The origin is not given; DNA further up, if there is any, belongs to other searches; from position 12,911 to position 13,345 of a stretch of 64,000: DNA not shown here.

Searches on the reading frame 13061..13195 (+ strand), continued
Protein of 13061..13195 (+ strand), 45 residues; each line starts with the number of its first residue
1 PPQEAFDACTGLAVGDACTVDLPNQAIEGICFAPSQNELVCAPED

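Call 74: search_protein_families(library=pfam, proteins=[L075:1888-2514:+, L022:8797-10128:-, L016:2829-3716:+, L007:992-1843:-, L062:534-3176:+, L031:1751-2593:-, L011:2565-4640:+, L014:8440-9372:+, L040:7665-9119:+, L070:1765-3312:-], max_evalue=0.001)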
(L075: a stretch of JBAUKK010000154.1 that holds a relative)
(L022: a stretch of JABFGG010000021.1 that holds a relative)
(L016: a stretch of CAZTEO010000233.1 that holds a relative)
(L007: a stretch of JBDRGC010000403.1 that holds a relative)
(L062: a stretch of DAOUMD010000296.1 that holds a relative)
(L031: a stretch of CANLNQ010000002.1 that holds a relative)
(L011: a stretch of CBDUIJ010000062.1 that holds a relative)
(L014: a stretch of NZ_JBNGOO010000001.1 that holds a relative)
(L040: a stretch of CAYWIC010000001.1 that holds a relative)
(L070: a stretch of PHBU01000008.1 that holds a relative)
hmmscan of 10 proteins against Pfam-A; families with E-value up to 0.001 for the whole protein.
L075:1888-2514:+ (209 aa): 2 families
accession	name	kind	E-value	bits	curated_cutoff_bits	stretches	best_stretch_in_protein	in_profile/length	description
PF07813.17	LTXXQ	-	1.3e-16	61.6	24.3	1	97-195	4-99/100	LTXXQ motif family protein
PF13801.11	Metal_resist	-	8.2e-16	58.7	29.2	1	77-189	11-123/125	Heavy-metal resistance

L022:8797-10128:- (444 aa): 4 families
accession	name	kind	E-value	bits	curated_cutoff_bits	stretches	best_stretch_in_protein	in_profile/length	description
PF04542.20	Sigma70_r2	-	1.9e-16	60.1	24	1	4-70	1-69/71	Sigma-70 region 2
PF08281.18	Sigma70_r4_2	-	1.1e-13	51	25.7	1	100-150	3-53/54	Sigma-70, region 4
PF04545.22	Sigma70_r4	-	9.2e-08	31.9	24.1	1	106-150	3-47/50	Sigma-70, region 4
PF07638.17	Sigma70_ECF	-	1.3e-05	25.6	21.1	1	29-154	52-182/185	ECF sigma factor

L016:2829-3716:+ (296 aa): 7 families
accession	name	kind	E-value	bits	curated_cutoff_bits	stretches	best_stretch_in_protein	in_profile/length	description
PF00005.33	ABC_tran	-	1.9e-32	113.2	25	1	24-167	1-137/137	ABC transporter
PF13304.12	AAA_21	-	3.8e-12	47.3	27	1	117-195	215-298/304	AAA domain, putative AbiEii toxin, Type IV TA system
PF13175.12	AAA_15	-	2.8e-06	27.7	32.1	0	24-58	14-48/374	AAA ATPase domain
PF13476.12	AAA_23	-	5.4e-06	27.6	27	1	25-54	11-40/201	AAA domain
PF02463.25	SMC_N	-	0.00021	21.2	40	0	27-53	18-44/220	RecF/RecN/SMC N terminal domain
PF25199.1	nSTAND_NTPase5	-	0.00039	20.7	34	1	27-81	35-90/145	Novel STAND NTPase 5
PF13555.12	AAA_29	-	0.00042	20.4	27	0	28-60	16-49/61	P-loop containing region of AAA domain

L007:992-1843:- (284 aa): 10 families
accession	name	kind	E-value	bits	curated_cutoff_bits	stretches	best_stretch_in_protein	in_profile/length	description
PF00561.26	Abhydrolase_1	-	2.9e-36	125.8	25.8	1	43-266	1-240/245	alpha/beta hydrolase fold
PF12697.13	Abhydrolase_6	-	8.1e-26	92.5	26.3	1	45-277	1-217/217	Alpha/beta hydrolase family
PF12146.15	Hydrolase_4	-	4.7e-25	88.7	27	1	44-268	6-236/239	Serine aminopeptidase, S33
PF03959.19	FSH1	-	3.7e-07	30.5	21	1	221-266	156-201/211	Serine hydrolase (FSH1)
PF03096.20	Ndr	-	3e-06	26.6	23.3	1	90-284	80-278/283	Ndr family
PF08386.16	Abhydrolase_4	-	4.5e-06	27.1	21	1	225-283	34-92/103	TAP-like protein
PF02230.22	Abhydrolase_2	-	4.5e-05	23.8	23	0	42-66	14-39/217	Phospholipase/Carboxylesterase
PF00326.27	Peptidase_S9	-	4.8e-05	23.4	22.6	0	218-281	141-205/213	Prolyl oligopeptidase family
PF02129.25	Peptidase_S15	-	0.00011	22.5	23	1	54-264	46-260/262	X-Pro dipeptidyl-peptidase (S15 family)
PF00756.26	Esterase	-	0.00072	19.8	22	0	111-137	117-143/251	Putative esterase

L062:534-3176:+ (881 aa): 3 families
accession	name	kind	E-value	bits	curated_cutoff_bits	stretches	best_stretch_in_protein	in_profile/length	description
PF07603.17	Lcl_C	-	1.4e-50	170.9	34.9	2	274-388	1-100/117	Lcl C-terminal domain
PF05935.17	Arylsulfotrans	-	2.5e-23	83.1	24.2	1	574-846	90-337/374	Arylsulfotransferase (ASST)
PF14269.12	Arylsulfotran_2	-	3e-07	30.6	27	1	553-859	25-298/301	Arylsulfotransferase (ASST)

L031:1751-2593:- (281 aa): 1 family
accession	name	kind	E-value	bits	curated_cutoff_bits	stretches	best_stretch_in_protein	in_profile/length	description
PF09955.14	DUF2189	-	2.7e-33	115.2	26.2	1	89-211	3-126/126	Predicted integral membrane protein (DUF2189)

L011:2565-4640:+ (692 aa): 2 families
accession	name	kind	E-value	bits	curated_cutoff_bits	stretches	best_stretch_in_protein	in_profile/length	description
PF02540.23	NAD_synthase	-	5.4e-22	78.5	21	1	348-525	7-159/242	NAD synthase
PF00795.27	CN_hydrolase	-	6.1e-13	49.1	23.2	1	19-284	2-251/256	Carbon-nitrogen hydrolase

L014:8440-9372:+ (311 aa): 2 families
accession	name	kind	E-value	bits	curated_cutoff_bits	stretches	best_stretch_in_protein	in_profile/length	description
PF03466.25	LysR_substrate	-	5.9e-32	111.2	28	1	106-301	3-205/209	LysR substrate binding domain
PF00126.33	HTH_1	-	1.9e-16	60.2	26.6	1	21-79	1-59/60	Bacterial regulatory helix-turn-helix protein, lysR family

L040:7665-9119:+ (485 aa): 1 family
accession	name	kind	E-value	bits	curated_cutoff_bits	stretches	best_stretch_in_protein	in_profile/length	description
PF16158.11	N_BRCA1_IG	-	7.8e-21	75.1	28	1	106-195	1-99/108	Ig-like domain from next to BRCA1 gene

L070:1765-3312:- (516 aa): 9 families
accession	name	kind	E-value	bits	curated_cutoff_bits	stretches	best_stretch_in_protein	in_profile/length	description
PF07730.19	HisKA_3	-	2.6e-14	54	24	1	315-381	1-67/68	Histidine kinase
PF02518.31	HATPase_c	-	2.8e-13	50.7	26.4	1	421-512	3-110/111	Histidine kinase-, DNA gyrase B-, and HSP90-like ATPase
PF01590.32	GAF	-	1.3e-07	32.6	22.4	1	140-298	3-133/133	GAF domain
PF13188.13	PAS_8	-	3.3e-07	30.4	21.8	1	14-62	5-49/65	PAS domain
PF13426.13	PAS_9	-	5.4e-07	30.3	27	1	20-120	1-102/103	PAS domain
PF13581.12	HATPase_c_2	-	1.5e-06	28.7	27.4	1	428-508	36-126/127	Histidine kinase-like ATPase domain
PF13185.12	GAF_2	-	6.2e-05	23.7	28.6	1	161-298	11-135/136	GAF domain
PF00989.32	PAS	-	0.00036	21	22.6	0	14-119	5-113/113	PAS fold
PF08448.16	PAS_4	-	0.00081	20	23.1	0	17-123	2-109/110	PAS fold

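Call 90: search_protein_families(library=ncbifam, proteins=[L018:2651-4081:+, L018:4074-4760:+, L049:1934-3394:+, L075:228-1706:-, L043:962-2500:+, L013:435-1535:-], max_evalue=0.00001)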
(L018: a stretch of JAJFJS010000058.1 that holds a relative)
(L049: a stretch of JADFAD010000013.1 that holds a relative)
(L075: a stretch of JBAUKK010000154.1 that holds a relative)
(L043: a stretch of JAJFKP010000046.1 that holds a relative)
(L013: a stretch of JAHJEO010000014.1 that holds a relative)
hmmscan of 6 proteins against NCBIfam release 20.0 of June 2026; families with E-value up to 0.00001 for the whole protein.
L018:2651-4081:+ (477 aa): 79 families (the best 25 are shown)
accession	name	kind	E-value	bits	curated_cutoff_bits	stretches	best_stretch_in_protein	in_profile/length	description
NF012163.2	BaeS_SmeS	equivalog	8.8e-127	423.8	500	1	2-473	2-457/457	sensor histidine kinase efflux regulator BaeS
NF007837.0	PRK10549.1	equivalog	1.4e-119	399.8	603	1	1-475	4-459/466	envelope stress sensor histidine kinase BaeS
NF033092.0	HK_WalK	equivalog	1.5e-60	205.4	725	2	253-473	369-593/594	cell wall metabolism sensor histidine kinase WalK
NF012226.0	AdeS_HK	equivalog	1.8e-60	204.9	500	1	188-459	68-339/353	two-component sensor histidine kinase AdeS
TIGR01386.1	cztS_silS_copS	subfamily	6.6e-56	190.2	292.55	1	160-459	144-444/457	heavy metal sensor histidine kinase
NF040691.1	MtrAB_MtrB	equivalog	1.4e-55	189.3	450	1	170-475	178-493/507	MtrAB system histidine kinase MtrB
NF007007.0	PRK09470.1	equivalog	3.8e-50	171.1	486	1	186-474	174-459/463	envelope stress sensor histidine kinase CpxA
NF046044.1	PnpS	equivalog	8.4e-50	169.9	400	1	253-472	167-389/390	two-component system histidine kinase PnpS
TIGR02966.1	phoR_proteo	equivalog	8e-46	156.6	334.2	1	253-457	111-318/333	phosphate regulon sensor histidine kinase PhoR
NF041735.1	hist_kin_RppB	equivalog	3.6e-42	144.7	400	1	254-472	214-437/438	two-component system sensor histidine kinase RppB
NF045900.1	HisKinCpxALeg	equivalog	6.5e-42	143.8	800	1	173-473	145-450/451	two-component system sensor histidine kinase CpxA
NF007898.0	PRK10604.1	equivalog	2.5e-41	142.3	478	1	208-475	164-424/433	two-component system sensor histidine kinase RstB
NF008312.0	PRK11100.1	equivalog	6.7e-40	137.3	356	1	168-475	170-475/477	two-component system sensor histidine kinase CreC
NF007345.0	PRK09835.1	subfamily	2.7e-39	135.1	423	1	166-459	171-466/482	Cu(+)/Ag(+) sensor histidine kinase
NF008468.0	PRK11360.1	equivalog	1.4e-36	126.1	646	2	258-475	398-609/616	two-component system sensor histidine kinase AtoS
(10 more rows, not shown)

L018:4074-4760:+ (229 aa): 93 families (the best 25 are shown)
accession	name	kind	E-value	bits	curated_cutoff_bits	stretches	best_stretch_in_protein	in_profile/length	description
NF007982.1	PRK10710.1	equivalog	2.6e-101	338.1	380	1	4-229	7-228/235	envelope stress response regulator BaeR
NF008296.0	PRK11083.1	equivalog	1.7e-70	237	273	1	4-228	3-225/228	two-component system response regulator CreB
TIGR02154.1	PhoB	equivalog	1.1e-64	217.9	296.2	1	5-228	3-225/226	phosphate regulon transcriptional regulator PhoB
NF040689.1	MtrAB_MtrA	equivalog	2.9e-58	196.8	300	1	7-227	1-217/219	MtrAB system response regulator MtrA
NF033117.2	vanR_ACDEGLN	exception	2.7e-56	190.7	350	1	7-229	1-226/226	VanR-ABDEGLN family response regulator transcription factor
NF045944.1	ResRegRpaBCyano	equivalog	1.7e-54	184.6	330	1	8-228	1-227/229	response regulator transcription factor RpaB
NF040534.1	resp_reg_YycF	equivalog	1.6e-53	181.3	340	1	6-228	2-227/231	response regulator YycF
NF053854.1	RespRegPhoBBctds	equivalog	6.2e-51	172.9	270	1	7-228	1-224/225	two-component system response regulator PhoB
NF041733.1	resp_reg_CseB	equivalog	2e-50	171.3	350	1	6-228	2-226/228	two-component system response regulator CseB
NF008034.0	PRK10766.1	equivalog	3.5e-49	167.4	275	1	6-227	4-225/231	two-component system response regulator TorR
NF007546.0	PRK10161.1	equivalog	3.7e-49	167.4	471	1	7-228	5-225/229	phosphate response regulator transcription factor PhoB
NF007005.1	PRK09468.1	equivalog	7.6e-49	166.3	331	1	6-226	5-229/237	osmolarity response regulator transcription factor OmpR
NF041209.1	resp_regPieR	equivalog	2.3e-46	158.3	450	1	8-228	4-227/231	two component system response regulator PieR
NF012227.0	AdeR_RR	equivalog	4.9e-46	157.1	340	1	6-229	13-237/239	efflux system response regulator transcription factor AdeR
NF008199.0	PRK10955.1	equivalog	2.7e-45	155.1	341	1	7-226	4-226/232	envelope stress response regulator transcription factor CpxR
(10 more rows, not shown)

L049:1934-3394:+ (487 aa): 74 families (the best 25 are shown)
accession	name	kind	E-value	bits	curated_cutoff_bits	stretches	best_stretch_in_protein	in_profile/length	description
NF012163.2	BaeS_SmeS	equivalog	6.4e-122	407.8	500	1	1-481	1-457/457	sensor histidine kinase efflux regulator BaeS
NF007837.0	PRK10549.1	equivalog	1.3e-121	406.6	603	1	1-482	4-458/466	envelope stress sensor histidine kinase BaeS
NF033092.0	HK_WalK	equivalog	1.8e-53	182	725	2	251-482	366-594/594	cell wall metabolism sensor histidine kinase WalK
NF012226.0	AdeS_HK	equivalog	5.3e-50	170.5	500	1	184-470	63-342/353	two-component sensor histidine kinase AdeS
NF046044.1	PnpS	equivalog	8.4e-48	163.3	400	1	254-481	167-390/390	two-component system histidine kinase PnpS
TIGR01386.1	cztS_silS_copS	subfamily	1.9e-45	155.7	292.55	1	174-470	157-446/457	heavy metal sensor histidine kinase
NF007007.0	PRK09470.1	equivalog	2.6e-43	148.6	486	1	184-482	171-459/463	envelope stress sensor histidine kinase CpxA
NF040691.1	MtrAB_MtrB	equivalog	2.4e-42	145.6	450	1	180-481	187-491/507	MtrAB system histidine kinase MtrB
TIGR02966.1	phoR_proteo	equivalog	8.2e-42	143.4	334.2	1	250-467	107-320/333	phosphate regulon sensor histidine kinase PhoR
NF045900.1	HisKinCpxALeg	equivalog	3.4e-40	138.1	800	1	189-481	160-450/451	two-component system sensor histidine kinase CpxA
NF007898.0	PRK10604.1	equivalog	1.1e-39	136.8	478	1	188-482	140-423/433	two-component system sensor histidine kinase RstB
NF041735.1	hist_kin_RppB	equivalog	1.4e-38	132.8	400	1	258-481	217-438/438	two-component system sensor histidine kinase RppB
NF041210.1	his_kin_PieS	equivalog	9.5e-38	130.4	850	1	182-482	169-470/474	two component system sensor histidine kinase PieS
NF007345.0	PRK09835.1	subfamily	7.6e-37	127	423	1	184-470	192-469/482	Cu(+)/Ag(+) sensor histidine kinase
NF033093.1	HK_VicK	exception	4.9e-36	124.3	680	1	251-481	203-434/448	cell wall metabolism sensor histidine kinase VicK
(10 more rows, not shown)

L075:228-1706:- (493 aa): 75 families (the best 25 are shown)
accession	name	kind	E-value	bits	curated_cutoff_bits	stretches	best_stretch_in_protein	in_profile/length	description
NF012163.2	BaeS_SmeS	equivalog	2.6e-137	458.5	500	1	2-490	2-457/457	sensor histidine kinase efflux regulator BaeS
NF007837.0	PRK10549.1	equivalog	8.1e-132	440.2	603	1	1-491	4-458/466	envelope stress sensor histidine kinase BaeS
NF033092.0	HK_WalK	equivalog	2.5e-59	201.4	725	2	265-490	366-593/594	cell wall metabolism sensor histidine kinase WalK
TIGR01386.1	cztS_silS_copS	subfamily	9.3e-52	176.5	292.55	1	184-475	153-443/457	heavy metal sensor histidine kinase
NF012226.0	AdeS_HK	equivalog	3.9e-51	174.3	500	1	197-474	62-337/353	two-component sensor histidine kinase AdeS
NF040691.1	MtrAB_MtrB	equivalog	5.4e-51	174.1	450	1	181-490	177-491/507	MtrAB system histidine kinase MtrB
NF046044.1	PnpS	equivalog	3.7e-50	171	400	1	264-474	163-374/390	two-component system histidine kinase PnpS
TIGR02966.1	phoR_proteo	equivalog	3.7e-48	164.2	334.2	1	241-473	88-317/333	phosphate regulon sensor histidine kinase PhoR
NF007007.0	PRK09470.1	equivalog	4.6e-46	157.7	486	1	202-492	171-460/463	envelope stress sensor histidine kinase CpxA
NF041735.1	hist_kin_RppB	equivalog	3.5e-42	144.7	400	1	270-475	215-423/438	two-component system sensor histidine kinase RppB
NF045900.1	HisKinCpxALeg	equivalog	6e-42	143.9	800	1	197-491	154-451/451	two-component system sensor histidine kinase CpxA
NF041210.1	his_kin_PieS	equivalog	3.2e-41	141.8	850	1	201-491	173-470/474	two component system sensor histidine kinase PieS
NF007898.0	PRK10604.1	equivalog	1.1e-39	136.9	478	1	177-491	124-423/433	two-component system sensor histidine kinase RstB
NF007345.0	PRK09835.1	subfamily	1e-36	126.6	423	1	186-475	176-465/482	Cu(+)/Ag(+) sensor histidine kinase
NF033091.0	HK_VanS_ACDEFG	equivalog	1e-36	126.6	400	1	204-476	3-280/293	vancomycin resistance histidine kinase VanS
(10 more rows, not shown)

L043:962-2500:+ (513 aa): 72 families (the best 25 are shown)
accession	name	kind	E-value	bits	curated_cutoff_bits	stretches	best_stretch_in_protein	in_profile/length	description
NF007837.0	PRK10549.1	equivalog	8.3e-115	384.1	603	1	25-510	3-461/466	envelope stress sensor histidine kinase BaeS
NF012163.2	BaeS_SmeS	equivalog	3.9e-114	382.1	500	1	27-506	2-457/457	sensor histidine kinase efflux regulator BaeS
NF012226.0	AdeS_HK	equivalog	3.1e-52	177.9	500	1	222-495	69-342/353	two-component sensor histidine kinase AdeS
NF033092.0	HK_WalK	equivalog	1.1e-48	166.3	725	2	284-506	367-593/594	cell wall metabolism sensor histidine kinase WalK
NF046044.1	PnpS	equivalog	3.1e-48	164.7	400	1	289-505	170-389/390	two-component system histidine kinase PnpS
NF007007.0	PRK09470.1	equivalog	6.3e-48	163.8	486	1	207-509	162-461/463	envelope stress sensor histidine kinase CpxA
TIGR01386.1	cztS_silS_copS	subfamily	3.2e-45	155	292.55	1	203-492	154-444/457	heavy metal sensor histidine kinase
NF007898.0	PRK10604.1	equivalog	2.8e-44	152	478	1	223-509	145-425/433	two-component system sensor histidine kinase RstB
TIGR02966.1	phoR_proteo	equivalog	1.8e-43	148.9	334.2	1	281-491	106-319/333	phosphate regulon sensor histidine kinase PhoR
NF040691.1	MtrAB_MtrB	equivalog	2.6e-43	148.8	450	1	221-508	196-493/507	MtrAB system histidine kinase MtrB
NF045900.1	HisKinCpxALeg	equivalog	3e-43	148.2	800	1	230-507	169-451/451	two-component system sensor histidine kinase CpxA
NF041735.1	hist_kin_RppB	equivalog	6.4e-41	140.5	400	1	292-497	219-429/438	two-component system sensor histidine kinase RppB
NF041210.1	his_kin_PieS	equivalog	2.4e-36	125.7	850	1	217-509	172-472/474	two component system sensor histidine kinase PieS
NF047465.1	hybrid_HK_LvrA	exception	4.4e-34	117.6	1200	1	266-508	179-423/819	hybrid histidine kinase/response regulator LvrA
NF007004.0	PRK09467.1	equivalog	4.7e-34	118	415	1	222-507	165-436/440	two-component system sensor histidine kinase EnvZ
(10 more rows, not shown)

L013:435-1535:- (367 aa): 74 families (the best 25 are shown)
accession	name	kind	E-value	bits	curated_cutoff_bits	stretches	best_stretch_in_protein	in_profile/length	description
NF045900.1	HisKinCpxALeg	equivalog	9.4e-77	258.6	800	1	83-365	163-450/451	two-component system sensor histidine kinase CpxA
NF007007.0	PRK09470.1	equivalog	4.8e-67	226.9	486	1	75-365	171-458/463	envelope stress sensor histidine kinase CpxA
NF008312.0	PRK11100.1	equivalog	2.4e-48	165.2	356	1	82-366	192-474/477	two-component system sensor histidine kinase CreC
NF012163.2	BaeS_SmeS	equivalog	9.4e-46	156.7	500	1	83-365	175-457/457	sensor histidine kinase efflux regulator BaeS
NF033092.0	HK_WalK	equivalog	2.9e-45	155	725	1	150-365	371-593/594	cell wall metabolism sensor histidine kinase WalK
TIGR01386.1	cztS_silS_copS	subfamily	1.6e-44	152.6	292.55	1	79-355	167-447/457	heavy metal sensor histidine kinase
TIGR02966.1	phoR_proteo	equivalog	2.3e-44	151.8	334.2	1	143-348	106-317/333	phosphate regulon sensor histidine kinase PhoR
NF007898.0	PRK10604.1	equivalog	1e-42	146.8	478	1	100-365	164-422/433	two-component system sensor histidine kinase RstB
NF007004.0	PRK09467.1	equivalog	4.5e-41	141.1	415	1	83-365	167-435/440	two-component system sensor histidine kinase EnvZ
NF007837.0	PRK10549.1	equivalog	1.6e-39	135.9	603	1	85-365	173-457/466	envelope stress sensor histidine kinase BaeS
NF058527.1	HistKinChvGCaul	equivalog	1.5e-38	132.8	740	1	81-355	236-517/535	two-component sensor histidine kinase ChvG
NF041735.1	hist_kin_RppB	equivalog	1.1e-37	129.9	400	1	154-364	219-437/438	two-component system sensor histidine kinase RppB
NF040691.1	MtrAB_MtrB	equivalog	1.4e-37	129.9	450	1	88-365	204-491/507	MtrAB system histidine kinase MtrB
NF046044.1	PnpS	equivalog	1.6e-36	126.2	400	1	152-365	171-390/390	two-component system histidine kinase PnpS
NF008025.0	PRK10755.1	equivalog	3.5e-34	118.1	314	1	86-364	81-354/362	two-component system sensor histidine kinase PmrB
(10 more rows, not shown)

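Call 96: search_protein_families(library=phrogs, proteins=[window:13061-13195:+, P0002, P0037, P0006], max_evalue=0.1)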
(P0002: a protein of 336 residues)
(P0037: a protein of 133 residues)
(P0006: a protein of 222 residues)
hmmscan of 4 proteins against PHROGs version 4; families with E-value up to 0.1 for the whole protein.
seq(45 aa): 0 families

P0002 (336 aa): 3 families
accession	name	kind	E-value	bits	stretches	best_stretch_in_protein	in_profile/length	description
phrog_28990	-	unknown function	0.0003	22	0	297-324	50-77/103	-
phrog_19744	-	unknown function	0.011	16.5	0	167-177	26-36/38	-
phrog_37859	-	unknown function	0.041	15.1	0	170-196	32-57/94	-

P0037 (133 aa): 2 families
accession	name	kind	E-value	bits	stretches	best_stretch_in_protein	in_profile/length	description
phrog_18080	-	unknown function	0.02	16.4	0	34-72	13-51/115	-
phrog_25313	-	unknown function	0.071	14.5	0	80-104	26-50/60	-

P0006 (222 aa): 2 families
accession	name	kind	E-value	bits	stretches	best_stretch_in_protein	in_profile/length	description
phrog_28990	-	unknown function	4e-05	24.9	0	124-153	48-77/103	-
phrog_33913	-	unknown function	0.0052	18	0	52-81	14-44/55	-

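Call 97: search_protein_families(library=padloc, proteins=[window:13061-13195:+, P0002, P0037, P0006], max_evalue=0.1)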
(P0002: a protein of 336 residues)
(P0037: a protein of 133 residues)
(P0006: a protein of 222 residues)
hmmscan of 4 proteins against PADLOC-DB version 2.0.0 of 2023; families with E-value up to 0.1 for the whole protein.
seq(45 aa): 0 families

P0002 (336 aa): 0 families

P0037 (133 aa): 0 families

P0006 (222 aa): 0 families
